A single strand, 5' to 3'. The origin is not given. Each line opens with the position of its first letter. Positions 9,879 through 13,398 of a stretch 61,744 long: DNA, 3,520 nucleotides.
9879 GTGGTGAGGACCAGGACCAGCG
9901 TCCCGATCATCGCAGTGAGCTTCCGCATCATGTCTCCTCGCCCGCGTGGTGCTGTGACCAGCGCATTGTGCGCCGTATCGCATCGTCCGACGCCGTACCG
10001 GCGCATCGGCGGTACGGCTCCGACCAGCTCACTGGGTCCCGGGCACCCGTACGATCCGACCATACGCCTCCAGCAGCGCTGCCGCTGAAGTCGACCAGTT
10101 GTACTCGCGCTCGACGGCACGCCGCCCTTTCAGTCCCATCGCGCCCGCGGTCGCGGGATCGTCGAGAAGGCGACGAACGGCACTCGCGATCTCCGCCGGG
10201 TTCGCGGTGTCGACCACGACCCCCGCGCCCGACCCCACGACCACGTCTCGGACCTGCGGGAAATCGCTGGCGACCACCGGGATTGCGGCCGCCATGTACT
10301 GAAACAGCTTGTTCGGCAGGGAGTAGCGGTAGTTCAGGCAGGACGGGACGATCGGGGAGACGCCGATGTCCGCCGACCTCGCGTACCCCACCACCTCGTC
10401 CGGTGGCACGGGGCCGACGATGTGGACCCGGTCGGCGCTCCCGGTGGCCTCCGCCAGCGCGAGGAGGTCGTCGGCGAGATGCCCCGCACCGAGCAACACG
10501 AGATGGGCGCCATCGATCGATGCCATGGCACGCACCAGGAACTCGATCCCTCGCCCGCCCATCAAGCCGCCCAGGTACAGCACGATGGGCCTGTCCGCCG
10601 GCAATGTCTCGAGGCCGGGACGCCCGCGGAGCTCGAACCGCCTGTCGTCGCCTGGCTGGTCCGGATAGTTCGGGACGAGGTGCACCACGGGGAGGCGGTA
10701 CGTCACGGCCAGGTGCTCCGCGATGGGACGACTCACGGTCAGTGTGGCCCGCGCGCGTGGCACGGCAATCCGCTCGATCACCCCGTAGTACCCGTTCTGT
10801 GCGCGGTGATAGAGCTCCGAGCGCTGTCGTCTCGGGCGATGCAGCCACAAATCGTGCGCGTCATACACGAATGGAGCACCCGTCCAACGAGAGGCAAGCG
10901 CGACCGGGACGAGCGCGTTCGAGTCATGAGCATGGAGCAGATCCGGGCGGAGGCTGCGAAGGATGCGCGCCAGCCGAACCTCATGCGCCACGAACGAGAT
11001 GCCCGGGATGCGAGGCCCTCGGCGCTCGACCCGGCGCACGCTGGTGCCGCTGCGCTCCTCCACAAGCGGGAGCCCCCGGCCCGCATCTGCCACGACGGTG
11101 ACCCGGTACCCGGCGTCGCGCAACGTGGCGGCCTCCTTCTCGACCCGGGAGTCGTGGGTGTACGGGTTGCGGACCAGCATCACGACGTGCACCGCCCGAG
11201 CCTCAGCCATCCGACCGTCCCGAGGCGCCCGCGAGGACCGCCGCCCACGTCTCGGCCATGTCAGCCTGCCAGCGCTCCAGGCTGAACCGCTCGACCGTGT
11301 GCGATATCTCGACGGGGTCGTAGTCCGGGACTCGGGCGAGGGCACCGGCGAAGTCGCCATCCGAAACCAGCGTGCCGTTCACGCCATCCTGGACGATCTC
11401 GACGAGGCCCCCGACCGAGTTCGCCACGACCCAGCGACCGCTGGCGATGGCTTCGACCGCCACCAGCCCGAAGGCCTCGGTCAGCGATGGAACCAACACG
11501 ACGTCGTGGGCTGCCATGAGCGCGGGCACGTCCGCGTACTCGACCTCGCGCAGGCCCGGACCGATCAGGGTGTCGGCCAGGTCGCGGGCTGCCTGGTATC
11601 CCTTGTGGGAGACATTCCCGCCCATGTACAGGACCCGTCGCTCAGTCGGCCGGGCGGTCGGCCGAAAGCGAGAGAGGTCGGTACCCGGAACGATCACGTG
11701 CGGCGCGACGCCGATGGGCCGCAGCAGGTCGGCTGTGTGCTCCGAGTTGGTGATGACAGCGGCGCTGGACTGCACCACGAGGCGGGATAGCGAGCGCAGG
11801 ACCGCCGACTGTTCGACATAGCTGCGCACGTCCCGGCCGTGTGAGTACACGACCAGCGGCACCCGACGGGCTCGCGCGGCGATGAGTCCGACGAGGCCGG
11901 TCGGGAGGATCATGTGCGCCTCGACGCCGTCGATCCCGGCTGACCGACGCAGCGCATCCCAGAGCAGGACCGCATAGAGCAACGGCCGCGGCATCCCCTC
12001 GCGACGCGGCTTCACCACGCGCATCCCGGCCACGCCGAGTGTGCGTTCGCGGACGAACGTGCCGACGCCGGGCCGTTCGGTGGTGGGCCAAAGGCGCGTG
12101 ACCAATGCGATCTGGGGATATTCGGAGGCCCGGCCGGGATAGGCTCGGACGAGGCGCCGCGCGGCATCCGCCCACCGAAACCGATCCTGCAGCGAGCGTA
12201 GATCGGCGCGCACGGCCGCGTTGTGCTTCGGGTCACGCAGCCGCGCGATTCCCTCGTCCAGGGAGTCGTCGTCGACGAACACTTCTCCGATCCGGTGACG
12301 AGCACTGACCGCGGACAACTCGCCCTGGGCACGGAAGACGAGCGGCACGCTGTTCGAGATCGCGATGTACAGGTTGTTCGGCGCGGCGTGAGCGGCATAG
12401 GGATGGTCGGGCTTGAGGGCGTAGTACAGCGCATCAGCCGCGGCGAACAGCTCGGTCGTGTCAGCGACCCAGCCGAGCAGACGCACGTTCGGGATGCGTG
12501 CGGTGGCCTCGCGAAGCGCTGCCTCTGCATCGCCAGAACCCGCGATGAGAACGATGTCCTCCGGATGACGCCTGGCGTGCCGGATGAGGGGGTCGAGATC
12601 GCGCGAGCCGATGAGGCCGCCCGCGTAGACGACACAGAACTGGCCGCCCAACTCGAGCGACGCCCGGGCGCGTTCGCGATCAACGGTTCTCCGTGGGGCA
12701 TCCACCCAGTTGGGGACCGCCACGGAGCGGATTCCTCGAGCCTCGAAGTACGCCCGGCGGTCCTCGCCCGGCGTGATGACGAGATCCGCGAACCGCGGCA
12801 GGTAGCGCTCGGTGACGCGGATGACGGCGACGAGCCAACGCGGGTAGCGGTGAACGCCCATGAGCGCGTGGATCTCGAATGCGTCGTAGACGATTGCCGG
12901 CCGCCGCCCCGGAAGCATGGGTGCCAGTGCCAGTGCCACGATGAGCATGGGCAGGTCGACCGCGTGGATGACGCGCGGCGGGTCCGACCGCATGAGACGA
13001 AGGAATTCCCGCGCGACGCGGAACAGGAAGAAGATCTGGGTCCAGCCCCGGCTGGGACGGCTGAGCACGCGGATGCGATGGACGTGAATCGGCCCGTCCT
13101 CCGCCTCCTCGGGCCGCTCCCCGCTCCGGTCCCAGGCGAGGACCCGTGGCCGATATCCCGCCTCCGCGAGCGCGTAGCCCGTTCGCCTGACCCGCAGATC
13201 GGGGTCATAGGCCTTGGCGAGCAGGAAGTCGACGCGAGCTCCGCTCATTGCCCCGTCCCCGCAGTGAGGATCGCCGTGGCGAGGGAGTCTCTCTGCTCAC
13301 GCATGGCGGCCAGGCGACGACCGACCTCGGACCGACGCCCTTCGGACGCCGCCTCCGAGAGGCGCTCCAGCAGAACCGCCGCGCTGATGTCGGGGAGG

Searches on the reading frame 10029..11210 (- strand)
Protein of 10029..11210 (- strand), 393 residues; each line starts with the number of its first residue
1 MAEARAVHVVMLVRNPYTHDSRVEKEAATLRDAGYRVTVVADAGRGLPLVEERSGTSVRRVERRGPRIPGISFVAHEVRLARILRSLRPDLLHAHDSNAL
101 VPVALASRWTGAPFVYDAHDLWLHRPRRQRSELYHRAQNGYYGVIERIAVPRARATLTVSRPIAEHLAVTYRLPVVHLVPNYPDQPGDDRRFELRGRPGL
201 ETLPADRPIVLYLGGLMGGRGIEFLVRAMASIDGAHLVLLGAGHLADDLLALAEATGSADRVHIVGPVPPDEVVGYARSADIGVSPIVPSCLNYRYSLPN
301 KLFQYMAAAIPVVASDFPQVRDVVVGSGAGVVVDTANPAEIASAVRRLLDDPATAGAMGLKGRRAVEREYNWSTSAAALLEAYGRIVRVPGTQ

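Call 4: search_protein_families(library=pfam, proteins=[window:10029-11210:-], max_evalue=0.01)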
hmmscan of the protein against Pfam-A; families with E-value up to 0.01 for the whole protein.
window:10029-11210:- (393 aa): 6 families
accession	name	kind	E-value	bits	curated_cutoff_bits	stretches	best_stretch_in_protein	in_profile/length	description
PF13692.12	Glyco_trans_1_4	-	6.2e-23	82.1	27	1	207-351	1-142/142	Glycosyl transferases group 1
PF13439.12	Glyco_transf_4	-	3.2e-20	73.3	28.5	1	27-181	12-164/170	Glycosyltransferase Family 4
PF00534.26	Glycos_transf_1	-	6.8e-19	68.5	26.4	1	203-363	11-170/172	Glycosyl transferases group 1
PF13579.12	Glyco_trans_4_4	-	7.1e-18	65.9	29.7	1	22-181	6-157/158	Glycosyl transferase 4-like domain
PF13524.12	Glyco_trans_1_2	-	1.4e-12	48.2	25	1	223-380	3-143/144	Glycosyl transferase-like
PF13477.12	Glyco_trans_4_2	-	2.1e-07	31.6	23.4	1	11-124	4-114/139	Glycosyl transferase 4-like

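Call 9: search_protein_families(library=ncbifam, proteins=[window:10029-11210:-], max_evalue=0.001)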
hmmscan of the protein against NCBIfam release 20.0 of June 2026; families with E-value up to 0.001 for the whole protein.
window:10029-11210:- (393 aa): 22 families
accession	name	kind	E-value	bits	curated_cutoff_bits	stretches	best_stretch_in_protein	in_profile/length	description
TIGR04063.1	stp3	hypoth_equivalog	1.7e-24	86.4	442.05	1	75-387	79-396/397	TIGR04063 family PEP-CTERM/XrtA system glycosyltransferase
TIGR02149.1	glgA_Coryne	subfamily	1e-18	67.7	302.4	1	89-387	84-391/391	glycogen synthase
TIGR03088.1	stp2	hypoth_equivalog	9.3e-16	57.8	409.05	1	75-384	68-371/374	TIGR03088 family PEP-CTERM/XrtA system glycosyltransferase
TIGR03449.1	mycothiol_MshA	equivalog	1.4e-14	53.9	462.5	1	185-386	203-403/406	D-inositol-3-phosphate glycosyltransferase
NF047684.1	TeichurnBiosyTuaC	equivalog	1.8e-13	50.2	550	1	202-387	214-390/391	teichuronic acid biosynthesis protein TuaC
NF041876.1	EPS_EpsE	equivalog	1.2e-12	47.8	400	1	247-379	263-389/389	exopolysaccharide biosynthesis GT4 family glycosyltransferase EpsE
NF038298.1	EPS_HpsO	equivalog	1.5e-12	47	575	1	204-386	198-387/388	hormogonium polysaccharide biosynthesis glycosyltransferase HpsO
TIGR04047.1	MSMEG_0565_glyc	hypoth_equivalog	1.6e-11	43.9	259.85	1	148-384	134-372/373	MSMEG_0565 family glycosyltransferase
NF053787.1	GlcN_PG_synth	equivalog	3.4e-11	42.6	480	1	305-387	281-360/361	N-acetylglucosaminyl phosphatidylglycerol synthase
NF038295.1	EPS_HpsP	equivalog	1.1e-08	34.6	550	1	203-386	203-387/388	hormogonium polysaccharide biosynthesis glycosyltransferase HpsP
NF047676.1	TeichurnBiosyTuaH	equivalog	3.4e-08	32.8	550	1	258-375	263-376/384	teichuronic acid biosynthesis protein TuaH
TIGR03087.1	stp1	hypoth_equivalog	7.1e-08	32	316.65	1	259-380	279-391/397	TIGR03087 family PEP-CTERM/XrtA system glycosyltransferase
NF007640.0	PRK10307.1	subfamily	1.9e-07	30.4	276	1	202-372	224-393/411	WcaI family glycosyltransferase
TIGR02472.1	sucr_P_syn_N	equivalog_domain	5.3e-07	28.8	576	1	302-380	357-435/439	sucrose-phosphate synthase, putative, glycosyltransferase domain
NF038229.1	Glyco4_Geo_Pelo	equivalog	3.6e-06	26.2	400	1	203-387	157-337/338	GPMC system family 4 glycosyltransferase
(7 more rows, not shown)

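Call 49: search_solved_structures(query=window:10032-11210:-, max_evalue=0.01)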
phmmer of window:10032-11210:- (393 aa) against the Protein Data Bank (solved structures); distinct sequences matched with E-value up to 0.01: 16.
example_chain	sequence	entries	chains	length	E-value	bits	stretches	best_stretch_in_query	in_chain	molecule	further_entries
6kih_A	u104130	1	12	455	9.2e-17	64.5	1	202-385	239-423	Tll1590 protein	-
3c48_A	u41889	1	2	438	8.2e-11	44.9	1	185-384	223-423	Predicted glycosyltransferases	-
6tvp_A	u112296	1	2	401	2.7e-10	43.2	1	90-386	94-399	Alpha-maltose-1-phosphate synthase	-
3c4q_A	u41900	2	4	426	3.2e-10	43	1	185-385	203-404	Predicted glycosyltransferases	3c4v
3oka_A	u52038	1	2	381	1e-07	34.7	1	207-376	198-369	GDP-mannose-dependent alpha-(1-6)-phosphatidylinositol monomannoside mannosyltransferase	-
3okc_A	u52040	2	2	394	1e-07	34.7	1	207-376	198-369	GDP-mannose-dependent alpha-(1-6)-phosphatidylinositol monomannoside mannosyltransferase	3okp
2gej_A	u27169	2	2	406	2.3e-06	30.2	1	197-385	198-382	PHOSPHATIDYLINOSITOL MANNOSYLTRANSFERASE (PimA)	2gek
4n9w_A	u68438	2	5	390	2.6e-06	30.1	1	197-385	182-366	GDP-mannose-dependent alpha-(1-2)-phosphatidylinositol mannosyltransferase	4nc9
7qsg_A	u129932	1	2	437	2.9e-06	29.9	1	78-387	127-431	D-inositol 3-phosphate glycosyltransferase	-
2r60_A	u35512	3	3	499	0.00022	23.7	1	304-384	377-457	Glycosyl transferase, group 1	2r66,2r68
8dqd_A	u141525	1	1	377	0.00027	23.4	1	292-388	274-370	N, N'-diacetylbacillosaminyl-diphospho-undecaprenol alpha-1,3-N-acetylgalactosaminyltransf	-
8dvw_A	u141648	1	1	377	0.00027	23.4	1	292-388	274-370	N, N'-diacetylbacillosaminyl-diphospho-undecaprenol alpha-1,3-N-acetylgalactosaminyltransf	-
8dvz_A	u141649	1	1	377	0.00069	22.1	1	293-388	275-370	N, N'-diacetylbacillosaminyl-diphospho-undecaprenol alpha-1,3-N-acetylgalactosaminyltransf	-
3cop_A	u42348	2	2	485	0.004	19.6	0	87-121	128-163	Glycogen synthase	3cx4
2qzs_A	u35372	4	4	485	0.0057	19.1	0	87-121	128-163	glycogen synthase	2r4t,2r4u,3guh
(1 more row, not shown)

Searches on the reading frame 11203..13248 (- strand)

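Call 4: search_protein_families(library=pfam, proteins=[window:11203-13248:-], max_evalue=0.01)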
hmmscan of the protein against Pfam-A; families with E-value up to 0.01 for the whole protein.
window:11203-13248:- (681 aa): 6 families
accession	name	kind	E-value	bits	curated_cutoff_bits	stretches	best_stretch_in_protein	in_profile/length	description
PF13579.12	Glyco_trans_4_4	-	9.4e-27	94.7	29.7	2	19-181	6-158/158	Glycosyl transferase 4-like domain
PF13692.12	Glyco_trans_1_4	-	1.3e-24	87.5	27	2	550-638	48-133/142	Glycosyl transferases group 1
PF13439.12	Glyco_transf_4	-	5.2e-24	85.6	28.5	2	395-527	37-170/170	Glycosyltransferase Family 4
PF00534.26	Glycos_transf_1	-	6.9e-19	68.5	26.4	1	568-632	80-144/172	Glycosyl transferases group 1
PF20706.3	GT4-conflict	-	7.4e-08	32.2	26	1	573-626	274-327/385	Family 4 Glycosyltransferase in conflict systems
PF13477.12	Glyco_trans_4_2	-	0.00071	20.2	23.4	0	432-502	68-139/139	Glycosyl transferase 4-like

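Call 9: search_protein_families(library=ncbifam, proteins=[window:11203-13248:-], max_evalue=0.001)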
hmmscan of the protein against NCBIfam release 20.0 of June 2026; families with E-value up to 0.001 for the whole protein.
window:11203-13248:- (681 aa): 22 families
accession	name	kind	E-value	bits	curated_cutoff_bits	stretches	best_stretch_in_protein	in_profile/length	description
TIGR03449.1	mycothiol_MshA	equivalog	1.1e-18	67.4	462.5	1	577-640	300-366/406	D-inositol-3-phosphate glycosyltransferase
TIGR04047.1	MSMEG_0565_glyc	hypoth_equivalog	4.4e-15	55.6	259.85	1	569-640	265-338/373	MSMEG_0565 family glycosyltransferase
TIGR03088.1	stp2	hypoth_equivalog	7.7e-15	54.8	409.05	1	570-634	262-326/374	TIGR03088 family PEP-CTERM/XrtA system glycosyltransferase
TIGR03999.1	thiol_BshA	equivalog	5.5e-14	51.9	273.7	1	572-635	264-327/375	N-acetyl-alpha-D-glucosaminyl L-malate synthase BshA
NF047684.1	TeichurnBiosyTuaC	equivalog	6.4e-14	51.7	550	2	439-533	109-204/391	teichuronic acid biosynthesis protein TuaC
NF053787.1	GlcN_PG_synth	equivalog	6.4e-12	45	480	1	570-630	251-310/361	N-acetylglucosaminyl phosphatidylglycerol synthase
TIGR02149.1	glgA_Coryne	subfamily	7.3e-11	41.8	302.4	1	569-632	272-335/391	glycogen synthase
TIGR04063.1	stp3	hypoth_equivalog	9.2e-11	41.2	442.05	1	594-638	308-352/397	TIGR04063 family PEP-CTERM/XrtA system glycosyltransferase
NF038229.1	Glyco4_Geo_Pelo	equivalog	4.5e-08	32.5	400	1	566-631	223-288/338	GPMC system family 4 glycosyltransferase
TIGR02095.1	glgA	subfamily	1.7e-07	30.3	328.45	1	577-627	365-415/477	glycogen/starch synthase, ADP-glucose type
NF041876.1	EPS_EpsE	equivalog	2.3e-07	30.4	400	1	576-632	291-347/389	exopolysaccharide biosynthesis GT4 family glycosyltransferase EpsE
TIGR02472.1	sucr_P_syn_N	equivalog_domain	5.1e-07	28.9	576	1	579-631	338-391/439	sucrose-phosphate synthase, putative, glycosyltransferase domain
NF012028.0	PRK15484.1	subfamily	7.6e-07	28.5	618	1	580-626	276-323/380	lipopolysaccharide N-acetylglucosaminyltransferase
NF041010.1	glycosy_Agl16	equivalog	6.1e-06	25.3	575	0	580-642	253-317/352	glycosylation protein Agl16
NF041139.1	TreT_Thcocales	equivalog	1.4e-05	24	775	1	568-632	301-365/412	trehalose synthase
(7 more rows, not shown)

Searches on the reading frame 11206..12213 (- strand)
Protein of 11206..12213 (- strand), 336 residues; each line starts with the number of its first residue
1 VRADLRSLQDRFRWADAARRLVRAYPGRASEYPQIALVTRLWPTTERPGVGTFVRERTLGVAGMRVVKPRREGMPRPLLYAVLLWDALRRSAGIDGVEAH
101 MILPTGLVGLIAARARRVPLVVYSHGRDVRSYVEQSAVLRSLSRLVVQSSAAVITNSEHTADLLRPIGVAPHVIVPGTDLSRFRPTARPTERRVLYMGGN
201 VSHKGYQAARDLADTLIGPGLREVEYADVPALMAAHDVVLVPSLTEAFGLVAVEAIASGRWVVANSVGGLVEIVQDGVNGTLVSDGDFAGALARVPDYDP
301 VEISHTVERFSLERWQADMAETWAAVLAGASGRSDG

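Call 48: search_solved_structures(query=window:11206-12213:-, max_evalue=0.01)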
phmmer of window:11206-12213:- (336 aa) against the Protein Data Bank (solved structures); distinct sequences matched with E-value up to 0.01: 60.
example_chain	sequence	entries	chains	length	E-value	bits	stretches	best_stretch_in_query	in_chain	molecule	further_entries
3c4q_A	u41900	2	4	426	9.6e-12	48.2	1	228-305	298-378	Predicted glycosyltransferases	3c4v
3c48_A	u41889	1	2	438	1.1e-11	48.1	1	228-305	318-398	Predicted glycosyltransferases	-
5d00_A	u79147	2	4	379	5.6e-10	42.4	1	230-307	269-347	N-acetyl-alpha-D-glucosaminyl L-malate synthase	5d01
4xso_B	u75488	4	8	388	2.1e-09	40.5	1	227-288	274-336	Alr3699 protein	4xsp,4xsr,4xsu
9v0l_A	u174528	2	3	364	8.7e-09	38.5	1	238-325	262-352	tetrahydrobiopterin glucosyltransferases | tetrahydrobiopterin glucosyltransferase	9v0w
7qsg_A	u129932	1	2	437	4e-08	36.3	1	228-297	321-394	D-inositol 3-phosphate glycosyltransferase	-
2jjm_A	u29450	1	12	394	1.3e-07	34.7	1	228-292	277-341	GLYCOSYL TRANSFERASE, GROUP 1 FAMILY PROTEIN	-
3mbo_A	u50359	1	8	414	1.5e-07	34.5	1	228-292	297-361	Glycosyltransferase, group 1 family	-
7fg9_A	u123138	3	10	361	2.7e-07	33.6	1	223-329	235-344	Glycosyl transferase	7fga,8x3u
8x3q_C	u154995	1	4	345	3.5e-07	33.2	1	223-328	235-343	Glycosyl transferase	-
6kih_A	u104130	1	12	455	7.5e-07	32.1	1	220-295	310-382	Tll1590 protein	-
9m88_C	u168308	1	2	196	2.9e-06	30.2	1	231-293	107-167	Glycogen synthase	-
2bfw_A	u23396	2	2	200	3e-06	30.2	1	231-293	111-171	GLGA GLYCOGEN SYNTHASE | PGS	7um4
3fro_A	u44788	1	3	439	3.6e-06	29.9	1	231-293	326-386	GlgA glycogen synthase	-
2bis_A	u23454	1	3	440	3.6e-06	29.9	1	231-293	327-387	GLGA GLYCOGEN SYNTHASE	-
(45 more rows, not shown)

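Call 50: search_protein_families(library=pfam, proteins=[window:11206-12213:-], max_evalue=0.1)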
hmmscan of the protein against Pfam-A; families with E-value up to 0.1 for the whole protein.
window:11206-12213:- (336 aa): 6 families
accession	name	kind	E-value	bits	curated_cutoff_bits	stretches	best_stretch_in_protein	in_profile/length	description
PF13692.12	Glyco_trans_1_4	-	1.6e-17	64.6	27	1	205-293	48-133/142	Glycosyl transferases group 1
PF00534.26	Glycos_transf_1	-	2.9e-16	59.9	26.4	1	223-287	80-144/172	Glycosyl transferases group 1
PF13439.12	Glyco_transf_4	-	6.9e-15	55.9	28.5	1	50-182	37-170/170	Glycosyltransferase Family 4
PF13579.12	Glyco_trans_4_4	-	9.6e-14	52.4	29.7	1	19-174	8-152/158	Glycosyl transferase 4-like domain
PF20706.3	GT4-conflict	-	2e-08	34.1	26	1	228-281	274-327/385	Family 4 Glycosyltransferase in conflict systems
PF13477.12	Glyco_trans_4_2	-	0.0073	16.9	23.4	1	87-157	68-139/139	Glycosyl transferase 4-like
